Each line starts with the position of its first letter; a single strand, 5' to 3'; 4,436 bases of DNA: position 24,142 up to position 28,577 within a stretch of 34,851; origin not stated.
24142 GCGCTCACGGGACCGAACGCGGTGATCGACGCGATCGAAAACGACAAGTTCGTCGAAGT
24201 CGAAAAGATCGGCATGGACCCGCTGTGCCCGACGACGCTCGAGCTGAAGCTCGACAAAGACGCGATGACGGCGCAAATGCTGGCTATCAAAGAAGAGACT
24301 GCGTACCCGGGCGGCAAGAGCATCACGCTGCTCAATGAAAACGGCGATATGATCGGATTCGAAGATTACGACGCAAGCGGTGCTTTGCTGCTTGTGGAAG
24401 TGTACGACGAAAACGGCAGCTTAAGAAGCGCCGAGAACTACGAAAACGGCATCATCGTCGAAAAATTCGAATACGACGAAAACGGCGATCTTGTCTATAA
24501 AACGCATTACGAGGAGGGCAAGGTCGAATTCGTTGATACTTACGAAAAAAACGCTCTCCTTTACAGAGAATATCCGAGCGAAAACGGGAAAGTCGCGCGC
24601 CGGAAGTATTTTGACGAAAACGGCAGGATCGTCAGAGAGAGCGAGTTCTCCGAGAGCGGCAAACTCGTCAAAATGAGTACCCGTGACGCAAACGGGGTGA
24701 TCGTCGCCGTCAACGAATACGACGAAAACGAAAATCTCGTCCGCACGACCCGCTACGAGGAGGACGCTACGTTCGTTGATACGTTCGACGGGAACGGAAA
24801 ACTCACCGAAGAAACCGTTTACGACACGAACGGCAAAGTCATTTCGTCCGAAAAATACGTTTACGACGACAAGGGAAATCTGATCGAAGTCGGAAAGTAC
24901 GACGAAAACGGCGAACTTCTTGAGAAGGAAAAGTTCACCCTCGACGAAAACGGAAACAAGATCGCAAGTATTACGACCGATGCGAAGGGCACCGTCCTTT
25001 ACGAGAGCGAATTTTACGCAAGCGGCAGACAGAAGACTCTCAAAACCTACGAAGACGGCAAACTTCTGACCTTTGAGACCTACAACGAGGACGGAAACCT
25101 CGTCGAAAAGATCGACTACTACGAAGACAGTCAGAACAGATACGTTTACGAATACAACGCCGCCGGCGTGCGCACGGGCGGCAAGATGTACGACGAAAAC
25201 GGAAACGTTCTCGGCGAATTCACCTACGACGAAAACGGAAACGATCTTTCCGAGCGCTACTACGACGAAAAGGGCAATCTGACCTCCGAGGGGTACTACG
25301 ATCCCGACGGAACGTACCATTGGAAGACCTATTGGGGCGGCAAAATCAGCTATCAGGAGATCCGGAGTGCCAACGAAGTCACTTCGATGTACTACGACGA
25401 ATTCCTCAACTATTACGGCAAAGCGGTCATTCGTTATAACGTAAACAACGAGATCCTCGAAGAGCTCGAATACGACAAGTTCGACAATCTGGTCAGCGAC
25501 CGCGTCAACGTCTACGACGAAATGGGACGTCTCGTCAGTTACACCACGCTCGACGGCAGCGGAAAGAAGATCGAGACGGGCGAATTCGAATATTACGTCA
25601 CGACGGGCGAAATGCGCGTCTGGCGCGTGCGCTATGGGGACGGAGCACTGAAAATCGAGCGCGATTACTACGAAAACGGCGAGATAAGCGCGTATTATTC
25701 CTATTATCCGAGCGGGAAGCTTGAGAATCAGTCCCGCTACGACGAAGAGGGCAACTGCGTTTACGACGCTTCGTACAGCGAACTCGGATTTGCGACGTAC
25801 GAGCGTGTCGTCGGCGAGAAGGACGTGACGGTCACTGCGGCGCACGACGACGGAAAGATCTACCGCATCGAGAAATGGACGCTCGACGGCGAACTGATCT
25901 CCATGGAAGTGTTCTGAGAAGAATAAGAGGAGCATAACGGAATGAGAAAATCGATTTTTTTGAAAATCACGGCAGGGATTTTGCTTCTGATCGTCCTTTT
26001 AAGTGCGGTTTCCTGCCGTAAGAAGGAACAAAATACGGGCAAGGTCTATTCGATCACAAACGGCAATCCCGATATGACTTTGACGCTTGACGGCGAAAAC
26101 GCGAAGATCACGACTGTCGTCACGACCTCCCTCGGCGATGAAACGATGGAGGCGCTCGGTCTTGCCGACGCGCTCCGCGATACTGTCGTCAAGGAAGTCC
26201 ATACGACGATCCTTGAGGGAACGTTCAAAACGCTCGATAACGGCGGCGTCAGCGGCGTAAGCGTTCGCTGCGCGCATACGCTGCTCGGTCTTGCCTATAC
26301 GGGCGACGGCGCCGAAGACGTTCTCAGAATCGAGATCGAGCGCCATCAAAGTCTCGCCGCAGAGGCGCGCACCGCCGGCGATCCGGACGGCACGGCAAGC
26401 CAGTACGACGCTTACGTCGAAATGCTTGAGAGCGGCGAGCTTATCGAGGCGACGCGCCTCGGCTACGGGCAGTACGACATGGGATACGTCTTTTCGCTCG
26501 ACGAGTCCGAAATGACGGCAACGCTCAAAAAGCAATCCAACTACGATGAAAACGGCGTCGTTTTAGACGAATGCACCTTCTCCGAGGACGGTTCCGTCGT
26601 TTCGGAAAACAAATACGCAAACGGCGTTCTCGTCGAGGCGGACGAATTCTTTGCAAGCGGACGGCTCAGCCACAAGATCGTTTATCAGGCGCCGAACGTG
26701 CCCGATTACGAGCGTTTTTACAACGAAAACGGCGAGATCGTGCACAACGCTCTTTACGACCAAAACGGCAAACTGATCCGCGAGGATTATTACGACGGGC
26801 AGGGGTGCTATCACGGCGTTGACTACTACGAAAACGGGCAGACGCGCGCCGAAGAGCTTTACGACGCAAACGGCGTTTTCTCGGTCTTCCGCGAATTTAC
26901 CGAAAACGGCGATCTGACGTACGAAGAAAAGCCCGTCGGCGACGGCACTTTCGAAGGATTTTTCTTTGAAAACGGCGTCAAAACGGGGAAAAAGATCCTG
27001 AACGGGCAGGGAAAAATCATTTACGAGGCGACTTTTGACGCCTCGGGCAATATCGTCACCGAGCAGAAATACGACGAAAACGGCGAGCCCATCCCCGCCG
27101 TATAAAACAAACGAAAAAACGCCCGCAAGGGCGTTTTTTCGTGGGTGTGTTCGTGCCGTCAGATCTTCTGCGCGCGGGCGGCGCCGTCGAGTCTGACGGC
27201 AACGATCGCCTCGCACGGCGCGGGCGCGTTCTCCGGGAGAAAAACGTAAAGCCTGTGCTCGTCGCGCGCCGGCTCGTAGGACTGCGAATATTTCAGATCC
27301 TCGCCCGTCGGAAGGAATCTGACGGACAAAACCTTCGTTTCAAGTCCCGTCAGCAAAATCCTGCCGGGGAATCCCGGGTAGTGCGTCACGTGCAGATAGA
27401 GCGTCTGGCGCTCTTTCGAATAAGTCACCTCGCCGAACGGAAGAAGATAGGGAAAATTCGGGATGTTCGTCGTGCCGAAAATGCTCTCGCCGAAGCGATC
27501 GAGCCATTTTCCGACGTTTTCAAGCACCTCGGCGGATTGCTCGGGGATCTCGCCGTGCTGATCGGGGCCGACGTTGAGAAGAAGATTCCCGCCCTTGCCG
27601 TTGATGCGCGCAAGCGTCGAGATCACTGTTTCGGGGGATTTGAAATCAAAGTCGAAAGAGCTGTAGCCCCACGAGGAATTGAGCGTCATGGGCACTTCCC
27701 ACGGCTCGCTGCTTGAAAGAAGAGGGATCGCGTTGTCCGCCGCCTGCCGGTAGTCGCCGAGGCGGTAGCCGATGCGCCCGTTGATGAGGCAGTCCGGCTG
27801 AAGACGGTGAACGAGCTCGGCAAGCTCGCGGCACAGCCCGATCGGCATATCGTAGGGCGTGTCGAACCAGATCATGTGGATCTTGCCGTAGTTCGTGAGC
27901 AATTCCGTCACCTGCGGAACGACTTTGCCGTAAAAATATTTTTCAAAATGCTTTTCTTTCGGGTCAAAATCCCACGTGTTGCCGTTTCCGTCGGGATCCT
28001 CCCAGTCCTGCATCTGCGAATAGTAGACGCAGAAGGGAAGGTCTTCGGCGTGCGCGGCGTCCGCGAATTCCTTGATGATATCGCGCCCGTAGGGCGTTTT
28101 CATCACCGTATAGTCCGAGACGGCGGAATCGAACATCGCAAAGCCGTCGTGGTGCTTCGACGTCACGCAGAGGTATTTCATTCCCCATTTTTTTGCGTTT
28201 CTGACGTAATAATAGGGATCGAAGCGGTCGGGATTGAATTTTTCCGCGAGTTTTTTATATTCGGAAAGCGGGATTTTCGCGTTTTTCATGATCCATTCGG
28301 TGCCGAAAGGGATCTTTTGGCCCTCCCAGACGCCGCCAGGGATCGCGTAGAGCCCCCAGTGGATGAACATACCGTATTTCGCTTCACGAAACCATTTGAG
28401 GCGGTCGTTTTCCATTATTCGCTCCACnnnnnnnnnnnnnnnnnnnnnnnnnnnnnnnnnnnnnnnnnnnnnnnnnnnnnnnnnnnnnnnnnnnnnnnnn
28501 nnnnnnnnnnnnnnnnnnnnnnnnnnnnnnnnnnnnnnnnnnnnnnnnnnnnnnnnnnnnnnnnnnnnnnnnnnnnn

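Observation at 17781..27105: Five-gene tandem array of paralogous repeat lipoproteins with a shared uncharacterised N-domain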

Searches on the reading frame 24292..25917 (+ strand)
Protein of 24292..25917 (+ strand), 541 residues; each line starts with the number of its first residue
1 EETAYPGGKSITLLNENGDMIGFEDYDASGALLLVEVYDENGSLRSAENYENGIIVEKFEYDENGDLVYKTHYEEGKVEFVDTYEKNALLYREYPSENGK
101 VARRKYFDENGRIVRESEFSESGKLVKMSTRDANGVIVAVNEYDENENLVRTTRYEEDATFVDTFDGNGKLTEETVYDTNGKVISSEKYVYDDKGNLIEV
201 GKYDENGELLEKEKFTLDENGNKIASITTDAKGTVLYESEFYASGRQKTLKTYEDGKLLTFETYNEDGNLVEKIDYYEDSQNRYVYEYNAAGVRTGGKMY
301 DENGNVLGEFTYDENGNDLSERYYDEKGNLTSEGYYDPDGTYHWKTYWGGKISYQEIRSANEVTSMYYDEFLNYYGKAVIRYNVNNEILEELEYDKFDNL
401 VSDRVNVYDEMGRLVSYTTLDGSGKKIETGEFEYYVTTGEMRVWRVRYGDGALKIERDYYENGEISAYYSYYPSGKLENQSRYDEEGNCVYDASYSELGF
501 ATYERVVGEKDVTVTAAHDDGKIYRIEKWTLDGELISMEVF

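Call 63: find_homologous_proteins(query=window:24292-25917:+, max_evalue=0.00001)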
Query window:24292-25917:+ (541 aa): 270 proteins with E <= 0.00001 among 8000 candidates; the best 120 are listed.
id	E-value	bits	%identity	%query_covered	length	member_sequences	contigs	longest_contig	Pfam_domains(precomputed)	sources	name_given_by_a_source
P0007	0.0e+0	1186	100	100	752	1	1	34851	PF05593.20,PF27244.1,PF07661.20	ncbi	-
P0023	1.3e-33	135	24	91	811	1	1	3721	PF05593.20,PF07661.20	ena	-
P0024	3.8e-26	110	28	85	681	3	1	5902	PF05593.20,PF11178.14,PF07661.20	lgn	-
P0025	2.0e-25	108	26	97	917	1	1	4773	PF05593.20,PF11178.14,PF07661.20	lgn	-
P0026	8.2e-23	99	28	79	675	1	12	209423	PF05593.20,PF11178.14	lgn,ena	-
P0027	8.2e-23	99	28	79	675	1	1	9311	PF05593.20,PF11178.14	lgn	-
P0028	1.7e-22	98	28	79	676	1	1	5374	PF05593.20,PF11178.14,PF25023.2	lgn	-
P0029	3.6e-22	97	28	60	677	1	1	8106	PF05593.20,PF11178.14,PF25023.2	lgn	-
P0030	6.2e-22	96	28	73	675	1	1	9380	PF05593.20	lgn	-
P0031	9.7e-22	96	28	73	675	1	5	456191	PF05593.20,PF25023.2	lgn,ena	-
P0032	1.7e-21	95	28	55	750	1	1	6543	PF05593.20,PF07661.20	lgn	-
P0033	4.1e-21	94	27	73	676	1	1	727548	PF05593.20,PF25023.2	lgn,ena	-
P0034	5.9e-21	93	26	95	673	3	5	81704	PF05593.20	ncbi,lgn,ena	-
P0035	9.8e-21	92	29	60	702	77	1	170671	PF05593.20,PF25023.2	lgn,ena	-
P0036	2.3e-20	91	25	86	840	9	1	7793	PF05593.20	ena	-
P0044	3.1e-19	88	26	96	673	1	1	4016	PF07661.20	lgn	-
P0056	1.4e-18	85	27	79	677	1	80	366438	PF05593.20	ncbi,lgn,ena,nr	ncbi:MAG: hypothetical protein EGQ30_05605 [Clostridiales bacterium]|nr:hypothetical protein [Clostr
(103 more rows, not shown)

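Call 68: find_encoding_contigs(protein=P0056, flank=8000, max_places=4)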
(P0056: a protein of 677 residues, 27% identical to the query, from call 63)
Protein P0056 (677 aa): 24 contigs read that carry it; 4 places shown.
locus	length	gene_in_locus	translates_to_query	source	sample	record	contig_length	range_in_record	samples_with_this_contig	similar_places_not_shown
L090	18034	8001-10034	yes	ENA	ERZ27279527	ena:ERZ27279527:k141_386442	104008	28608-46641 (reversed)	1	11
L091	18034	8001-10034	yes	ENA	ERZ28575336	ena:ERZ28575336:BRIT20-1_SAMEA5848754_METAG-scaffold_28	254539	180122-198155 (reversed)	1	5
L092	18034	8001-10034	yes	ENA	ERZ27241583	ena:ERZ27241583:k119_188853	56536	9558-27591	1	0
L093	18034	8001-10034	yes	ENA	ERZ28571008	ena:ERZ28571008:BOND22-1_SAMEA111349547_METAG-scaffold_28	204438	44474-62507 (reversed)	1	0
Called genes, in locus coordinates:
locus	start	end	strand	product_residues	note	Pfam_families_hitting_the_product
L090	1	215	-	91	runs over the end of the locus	PF12652:CotJB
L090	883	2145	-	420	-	PF04389:Peptidase_M28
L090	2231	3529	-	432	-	PF01120:Alpha_L_fucos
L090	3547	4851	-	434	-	PF01408:GFO_IDH_MocA, PF22725:GFO_IDH_MocA_C3 (weak), PF02894:GFO_IDH_MocA_C (weak)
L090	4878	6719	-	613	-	PF00884:Sulfatase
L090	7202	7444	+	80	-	PF13560:HTH_31 (weak), PF12844:HTH_19 (weak), PF13443:HTH_26, PF01381:HTH_3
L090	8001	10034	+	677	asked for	PF05593:RHS_repeat (faint)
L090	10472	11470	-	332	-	PF14057:GGGtGRT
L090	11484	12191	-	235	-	-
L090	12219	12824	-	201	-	PF06130:PTAC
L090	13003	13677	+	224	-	PF00574:CLP_protease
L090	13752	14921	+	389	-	PF04015:DUF362, PF00037:Fer4 (faint), PF12797:Fer4_2 (faint), PF12838:Fer4_7, PF13237:Fer4_10, PF14697:Fer4_21 (weak)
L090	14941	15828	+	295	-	PF00288:GHMP_kinases_N, PF08544:GHMP_kinases_C (weak)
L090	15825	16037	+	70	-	PF20076:DUF6472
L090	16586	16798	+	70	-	PF04023:FeoA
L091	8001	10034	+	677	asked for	PF05593:RHS_repeat (faint)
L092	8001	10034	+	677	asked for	PF05593:RHS_repeat (faint)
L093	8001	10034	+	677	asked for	PF05593:RHS_repeat (faint)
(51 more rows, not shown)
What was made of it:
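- Closest known: Uncharacterised Clostridia lipoproteins with YD-like repeats. Different: They are single-copy in the contigs seen (call 68).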

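Call 69: find_encoding_contigs(protein=P0025, flank=8000, max_places=2)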
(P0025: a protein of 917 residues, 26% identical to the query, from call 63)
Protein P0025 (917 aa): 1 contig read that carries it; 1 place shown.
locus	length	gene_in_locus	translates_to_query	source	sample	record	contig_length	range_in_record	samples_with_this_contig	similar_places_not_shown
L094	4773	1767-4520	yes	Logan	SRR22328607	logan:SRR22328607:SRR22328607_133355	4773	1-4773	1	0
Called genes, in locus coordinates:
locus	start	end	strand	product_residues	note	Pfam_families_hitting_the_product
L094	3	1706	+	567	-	?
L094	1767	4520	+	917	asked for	PF07661:MORN_2 (faint), PF11178:DUF2963 (faint), PF05593:RHS_repeat (faint)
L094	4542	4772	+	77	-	?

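Call 87: find_encoding_contigs(protein=P0044, flank=8000, max_places=2)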
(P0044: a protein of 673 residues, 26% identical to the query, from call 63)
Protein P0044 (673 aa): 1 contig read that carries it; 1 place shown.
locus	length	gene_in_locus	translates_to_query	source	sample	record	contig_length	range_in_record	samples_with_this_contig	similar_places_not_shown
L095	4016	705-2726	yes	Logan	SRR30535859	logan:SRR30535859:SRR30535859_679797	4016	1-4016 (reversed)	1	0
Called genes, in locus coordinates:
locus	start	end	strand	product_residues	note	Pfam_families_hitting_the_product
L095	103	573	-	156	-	PF07784:DUF1622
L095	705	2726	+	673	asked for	PF07661:MORN_2 (faint)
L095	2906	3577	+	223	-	PF03006:HlyIII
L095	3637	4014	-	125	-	?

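Call 88: find_encoding_contigs(protein=P0023, flank=8000, max_places=2)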
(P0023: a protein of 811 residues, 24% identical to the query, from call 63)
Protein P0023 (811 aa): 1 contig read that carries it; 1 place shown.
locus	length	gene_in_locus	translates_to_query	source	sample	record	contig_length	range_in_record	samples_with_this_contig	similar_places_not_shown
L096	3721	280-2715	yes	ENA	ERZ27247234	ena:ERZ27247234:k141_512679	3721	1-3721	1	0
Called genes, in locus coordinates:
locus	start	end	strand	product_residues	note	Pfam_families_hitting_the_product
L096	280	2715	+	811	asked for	PF05593:RHS_repeat (faint), PF07661:MORN_2 (faint)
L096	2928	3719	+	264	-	?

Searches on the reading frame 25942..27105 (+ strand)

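Call 4: search_protein_families(library=pfam, proteins=[window:25942-27105:+], max_evalue=1)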
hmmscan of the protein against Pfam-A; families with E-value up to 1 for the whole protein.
window:25942-27105:+ (387 aa): 2 families
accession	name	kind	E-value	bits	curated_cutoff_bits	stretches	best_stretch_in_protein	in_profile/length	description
PF07661.19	MORN_2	-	8.2e-07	29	29.6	0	295-308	8-21/22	MORN repeat variant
PF22145.1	GtfA_EBD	-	0.0039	17.5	27.9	1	258-329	23-84/97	GtfA extended beta-sheet domain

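Call 5: search_protein_families(library=ncbifam, proteins=[window:25942-27105:+], max_evalue=1)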
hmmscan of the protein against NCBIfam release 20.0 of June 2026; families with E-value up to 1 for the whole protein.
window:25942-27105:+ (387 aa): 1 family
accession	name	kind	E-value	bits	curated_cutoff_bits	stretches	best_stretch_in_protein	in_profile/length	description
TIGR02918.1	TIGR02918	equivalog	0.066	11.9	574.6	1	258-351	116-197/500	accessory Sec system glycosyltransferase GtfA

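Call 55: search_protein_families(library=pfam, proteins=[L088:1655-2191:+, L089:3-254:+], max_evalue=0.01)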
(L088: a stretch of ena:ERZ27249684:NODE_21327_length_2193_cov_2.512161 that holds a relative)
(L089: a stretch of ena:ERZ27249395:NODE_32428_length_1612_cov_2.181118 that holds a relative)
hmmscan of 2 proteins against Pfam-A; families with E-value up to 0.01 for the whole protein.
L088:1655-2191:+ (179 aa): 7 families
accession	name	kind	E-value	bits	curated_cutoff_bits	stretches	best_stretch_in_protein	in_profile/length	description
PF13173.12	AAA_14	-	7.1e-29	100.9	27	1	20-142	3-128/129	AAA domain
PF01637.24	ATPase_2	-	1.2e-05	25.7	33.2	1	17-54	18-55/225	ATPase domain predominantly from Archaea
PF13191.12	AAA_16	-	3.5e-05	24.8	32.6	1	7-54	11-62/167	AAA ATPase domain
PF03266.21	NTPase_1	-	0.00019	21.8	23.9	1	22-49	2-29/168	NTPase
PF13401.12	AAA_22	-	0.00054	20.7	27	1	21-58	7-44/130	AAA domain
PF14516.12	AAA_35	-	0.00061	19.1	27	1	3-76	13-86/331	AAA-like domain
PF00437.27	T2SSE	-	0.0027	16.9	24.9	1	14-58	137-179/370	Type II/IV secretion system protein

L089:3-254:+ (83 aa): 0 families

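Call 61: search_protein_families(library=padloc, proteins=[window:25942-27105:+], max_evalue=0.1)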
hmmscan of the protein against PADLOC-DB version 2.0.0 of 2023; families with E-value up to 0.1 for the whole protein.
window:25942-27105:+ (387 aa): 0 families

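Call 62: search_protein_families(library=phrogs, proteins=[window:25942-27105:+], max_evalue=0.1)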
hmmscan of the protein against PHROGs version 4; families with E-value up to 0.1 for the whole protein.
window:25942-27105:+ (387 aa): 0 families

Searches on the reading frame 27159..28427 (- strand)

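Call 7: search_protein_families(library=pfam, proteins=[window:27159-28427:-], max_evalue=0.001)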
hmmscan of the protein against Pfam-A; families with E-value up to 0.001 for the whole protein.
window:27159-28427:- (422 aa): 1 family
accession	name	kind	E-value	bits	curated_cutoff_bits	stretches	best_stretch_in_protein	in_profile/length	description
PF01120.23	Alpha_L_fucos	-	2.1e-82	277.8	25.2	1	8-314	25-345/345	Alpha-L-fucosidase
